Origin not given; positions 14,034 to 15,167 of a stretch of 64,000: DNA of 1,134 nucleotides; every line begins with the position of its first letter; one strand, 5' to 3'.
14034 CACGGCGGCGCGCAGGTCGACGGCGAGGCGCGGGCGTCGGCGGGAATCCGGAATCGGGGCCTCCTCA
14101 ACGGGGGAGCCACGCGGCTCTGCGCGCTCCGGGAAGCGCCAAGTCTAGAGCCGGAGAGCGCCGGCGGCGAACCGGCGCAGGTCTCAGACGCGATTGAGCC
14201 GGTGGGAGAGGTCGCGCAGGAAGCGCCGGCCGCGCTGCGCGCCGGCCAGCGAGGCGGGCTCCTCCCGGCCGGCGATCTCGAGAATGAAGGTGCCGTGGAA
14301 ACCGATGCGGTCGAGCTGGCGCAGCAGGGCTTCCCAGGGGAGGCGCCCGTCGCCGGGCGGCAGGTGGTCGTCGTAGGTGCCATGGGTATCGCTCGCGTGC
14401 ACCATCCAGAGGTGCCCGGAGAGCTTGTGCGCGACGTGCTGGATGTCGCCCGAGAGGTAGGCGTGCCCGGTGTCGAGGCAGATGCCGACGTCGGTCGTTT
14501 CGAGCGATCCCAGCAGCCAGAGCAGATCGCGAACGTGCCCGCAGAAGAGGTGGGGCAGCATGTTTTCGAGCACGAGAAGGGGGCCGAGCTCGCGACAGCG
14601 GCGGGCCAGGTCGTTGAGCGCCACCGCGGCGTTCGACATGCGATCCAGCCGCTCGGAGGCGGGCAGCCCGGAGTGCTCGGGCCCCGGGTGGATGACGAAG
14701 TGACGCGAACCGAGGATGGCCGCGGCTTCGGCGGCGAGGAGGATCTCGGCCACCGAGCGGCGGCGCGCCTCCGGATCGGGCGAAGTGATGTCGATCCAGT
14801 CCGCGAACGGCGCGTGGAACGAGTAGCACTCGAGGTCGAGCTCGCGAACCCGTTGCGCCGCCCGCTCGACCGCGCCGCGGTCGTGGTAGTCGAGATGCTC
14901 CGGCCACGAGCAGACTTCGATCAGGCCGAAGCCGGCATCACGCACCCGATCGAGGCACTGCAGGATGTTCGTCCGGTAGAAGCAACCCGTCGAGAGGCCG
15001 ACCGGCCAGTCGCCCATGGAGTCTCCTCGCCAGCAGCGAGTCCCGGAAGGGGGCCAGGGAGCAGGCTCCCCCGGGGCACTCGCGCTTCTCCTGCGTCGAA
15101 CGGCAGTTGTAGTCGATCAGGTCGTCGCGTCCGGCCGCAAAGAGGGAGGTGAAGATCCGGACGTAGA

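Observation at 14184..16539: PriS-like primase-polymerase (AEP) fold protein overlapping an Endo IV/xylose-isomerase-like TIM barrel at the head of a glycosyltransferase operon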

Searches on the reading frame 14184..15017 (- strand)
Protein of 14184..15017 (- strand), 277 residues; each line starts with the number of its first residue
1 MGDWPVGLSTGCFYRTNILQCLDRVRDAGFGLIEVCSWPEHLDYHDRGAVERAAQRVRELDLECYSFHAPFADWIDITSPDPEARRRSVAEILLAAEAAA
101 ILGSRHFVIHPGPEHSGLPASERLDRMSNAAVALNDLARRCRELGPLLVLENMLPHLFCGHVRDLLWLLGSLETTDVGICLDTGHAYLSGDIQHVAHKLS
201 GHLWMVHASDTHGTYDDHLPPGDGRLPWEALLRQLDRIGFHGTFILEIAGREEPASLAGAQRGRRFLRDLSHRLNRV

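Call 3: search_protein_families(library=pfam, proteins=[window:14184-15017:-], max_evalue=0.1)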
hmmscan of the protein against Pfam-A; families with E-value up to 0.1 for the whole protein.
window:14184-15017:- (277 aa): 1 family
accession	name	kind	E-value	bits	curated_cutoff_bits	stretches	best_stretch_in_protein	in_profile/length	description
PF01261.30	AP_endonuc_2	-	2e-40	139.5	31.1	1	22-269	1-248/249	Xylose isomerase-like TIM barrel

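Call 4: search_protein_families(library=ncbifam, proteins=[window:14184-15017:-], max_evalue=1)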
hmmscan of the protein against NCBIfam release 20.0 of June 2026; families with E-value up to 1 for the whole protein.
window:14184-15017:- (277 aa): 16 families
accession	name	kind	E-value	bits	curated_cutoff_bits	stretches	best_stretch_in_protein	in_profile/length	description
NF041277.1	coba_remo_CbiR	equivalog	4.1e-16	59.2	105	1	17-249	17-235/249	cobamide remodeling phosphodiesterase CbiR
NF007360.0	PRK09856.1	equivalog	7.7e-11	42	305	1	10-248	7-248/276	fructoselysine 3-epimerase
NF041099.2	keto_glucon_epim_IolO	equivalog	3.2e-06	26.7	300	1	72-250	75-248/269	5-keto-L-gluconate epimerase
TIGR00587.1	nfo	subfamily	4.2e-06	26.2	129.65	1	68-191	69-188/279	deoxyribonuclease IV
NF002198.0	PRK01060.1-3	equivalog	7.9e-06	25.7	244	1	51-216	42-202/253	deoxyribonuclease IV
TIGR04379.1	myo_inos_iolE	equivalog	3.3e-05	23.6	290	1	160-211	160-212/290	myo-inosose-2 dehydratase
TIGR03234.1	OH-pyruv-isom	equivalog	0.00015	21.1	353.45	1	13-248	11-240/254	hydroxypyruvate isomerase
NF051856.1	PsicseEpim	equivalog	0.00042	20.2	300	1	18-247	18-244/287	D-psicose 3-epimerase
NF009688.0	PRK13209.1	subfamily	0.0042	16.1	317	1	198-268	204-274/286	L-ribulose-5-phosphate 3-epimerase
NF002199.0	PRK01060.1-4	equivalog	0.0064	15.6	315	1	75-190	74-187/282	deoxyribonuclease IV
NF002197.0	PRK01060.1-2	equivalog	0.008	15.3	376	1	58-192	65-198/289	deoxyribonuclease IV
NF043033.1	OxoTetrIsom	equivalog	0.0081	15.9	325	1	54-245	46-234/251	2-oxo-tetronate isomerase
NF007441.0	PRK09989.1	equivalog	0.011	15.5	412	1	155-251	151-244/258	HPr family phosphocarrier protein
NF009689.0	PRK13210.1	subfamily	0.024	13.8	200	1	209-271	218-279/286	L-ribulose-5-phosphate 3-epimerase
TIGR02631.1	xylA_Arthro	equivalog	0.055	12.5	447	1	76-129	101-158/382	xylose isomerase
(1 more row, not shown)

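Call 26: search_solved_structures(query=window:14187-15017:-, max_evalue=0.001, show_alignments=3)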
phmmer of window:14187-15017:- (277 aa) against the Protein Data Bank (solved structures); distinct sequences matched with E-value up to 0.001: 12.
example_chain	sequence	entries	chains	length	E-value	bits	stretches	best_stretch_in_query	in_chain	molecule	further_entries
3ayt_A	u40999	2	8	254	1.5e-14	57.5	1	64-259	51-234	Putative uncharacterized protein TTHB071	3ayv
3wqo_A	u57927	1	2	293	1.5e-14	57.5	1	4-247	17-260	Uncharacterized protein MJ1311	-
4pfh_A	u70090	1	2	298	8.2e-08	35.4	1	72-248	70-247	D-tagatose 3-epimerase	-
4q7i_A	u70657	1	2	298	1.1e-07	35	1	24-249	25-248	D-tagatose 3-epimerase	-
4pgl_A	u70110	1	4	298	1.1e-07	34.9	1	24-249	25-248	D-tagatose 3-epimerase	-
2ou4_A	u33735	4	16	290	7.5e-07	32.2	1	71-251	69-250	D-tagatose 3-epimerase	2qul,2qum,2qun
4xsl_A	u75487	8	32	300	7.8e-07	32.2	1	70-251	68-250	D-tagatose 3-epimerase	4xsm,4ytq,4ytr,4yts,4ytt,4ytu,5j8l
4kw2_A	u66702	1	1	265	1.8e-06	31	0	177-247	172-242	Uncharacterized protein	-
3u0h_A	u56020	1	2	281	1.1e-05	28.4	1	16-268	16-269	Xylose isomerase domain protein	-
8yeb_A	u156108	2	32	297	1.5e-05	28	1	10-248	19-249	Ketose 3-epimerase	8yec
5zfs_A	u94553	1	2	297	1.5e-05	27.9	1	10-248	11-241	D-allulose-3-epimerase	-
3aam_A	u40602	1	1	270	0.00017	24.5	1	80-190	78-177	Endonuclease IV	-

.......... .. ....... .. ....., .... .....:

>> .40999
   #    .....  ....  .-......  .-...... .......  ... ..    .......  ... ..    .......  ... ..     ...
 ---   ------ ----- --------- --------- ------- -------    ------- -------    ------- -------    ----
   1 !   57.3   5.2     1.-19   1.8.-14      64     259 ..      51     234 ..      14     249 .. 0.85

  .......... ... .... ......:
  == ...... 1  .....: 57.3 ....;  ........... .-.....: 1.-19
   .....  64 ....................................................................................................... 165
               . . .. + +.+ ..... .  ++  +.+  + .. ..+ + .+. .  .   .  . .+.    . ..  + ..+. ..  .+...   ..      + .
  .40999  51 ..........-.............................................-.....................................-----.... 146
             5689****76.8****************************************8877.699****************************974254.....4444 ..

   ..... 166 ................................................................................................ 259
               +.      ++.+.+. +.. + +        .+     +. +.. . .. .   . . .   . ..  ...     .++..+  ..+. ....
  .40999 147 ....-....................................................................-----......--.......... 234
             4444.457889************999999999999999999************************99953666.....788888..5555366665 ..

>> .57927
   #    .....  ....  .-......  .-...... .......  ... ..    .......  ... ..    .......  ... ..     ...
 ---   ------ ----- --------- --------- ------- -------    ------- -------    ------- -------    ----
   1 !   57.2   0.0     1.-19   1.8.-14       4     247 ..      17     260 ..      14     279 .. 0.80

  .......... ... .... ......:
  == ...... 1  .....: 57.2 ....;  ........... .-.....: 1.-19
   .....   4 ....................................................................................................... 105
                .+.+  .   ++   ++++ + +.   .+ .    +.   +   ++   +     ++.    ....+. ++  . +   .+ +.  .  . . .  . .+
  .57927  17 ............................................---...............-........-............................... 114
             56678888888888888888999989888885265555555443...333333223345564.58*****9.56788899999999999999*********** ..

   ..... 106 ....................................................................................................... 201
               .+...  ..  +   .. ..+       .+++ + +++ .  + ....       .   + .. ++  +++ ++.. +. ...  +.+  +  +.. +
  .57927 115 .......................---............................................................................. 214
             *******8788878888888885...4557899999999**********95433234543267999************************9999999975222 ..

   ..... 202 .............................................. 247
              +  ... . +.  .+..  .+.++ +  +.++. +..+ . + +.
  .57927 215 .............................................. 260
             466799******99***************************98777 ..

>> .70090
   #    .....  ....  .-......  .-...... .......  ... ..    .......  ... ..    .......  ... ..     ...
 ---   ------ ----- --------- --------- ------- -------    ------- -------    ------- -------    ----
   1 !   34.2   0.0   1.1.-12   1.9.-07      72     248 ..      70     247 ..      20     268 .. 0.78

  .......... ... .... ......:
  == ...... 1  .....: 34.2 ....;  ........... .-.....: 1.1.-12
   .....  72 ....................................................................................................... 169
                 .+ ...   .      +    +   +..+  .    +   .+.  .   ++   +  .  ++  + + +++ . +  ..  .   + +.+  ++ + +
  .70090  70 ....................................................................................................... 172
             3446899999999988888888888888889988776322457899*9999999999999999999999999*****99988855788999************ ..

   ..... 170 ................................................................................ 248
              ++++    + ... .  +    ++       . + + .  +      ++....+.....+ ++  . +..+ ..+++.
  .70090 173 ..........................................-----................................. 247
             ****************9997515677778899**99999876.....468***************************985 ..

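Call 30: search_protein_families(library=padloc, proteins=[window:14187-15017:-], max_evalue=1)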
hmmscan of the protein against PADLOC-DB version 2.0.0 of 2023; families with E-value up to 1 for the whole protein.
window:14187-15017:- (277 aa): 1 family
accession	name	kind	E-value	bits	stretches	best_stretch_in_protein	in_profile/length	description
PDLC04779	PDC-M70B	-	0.01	13.2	1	140-188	101-148/238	-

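Call 31: search_protein_families(library=phrogs, proteins=[window:14187-15017:-], max_evalue=1)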
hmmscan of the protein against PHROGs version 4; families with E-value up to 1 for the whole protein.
window:14187-15017:- (277 aa): 0 families
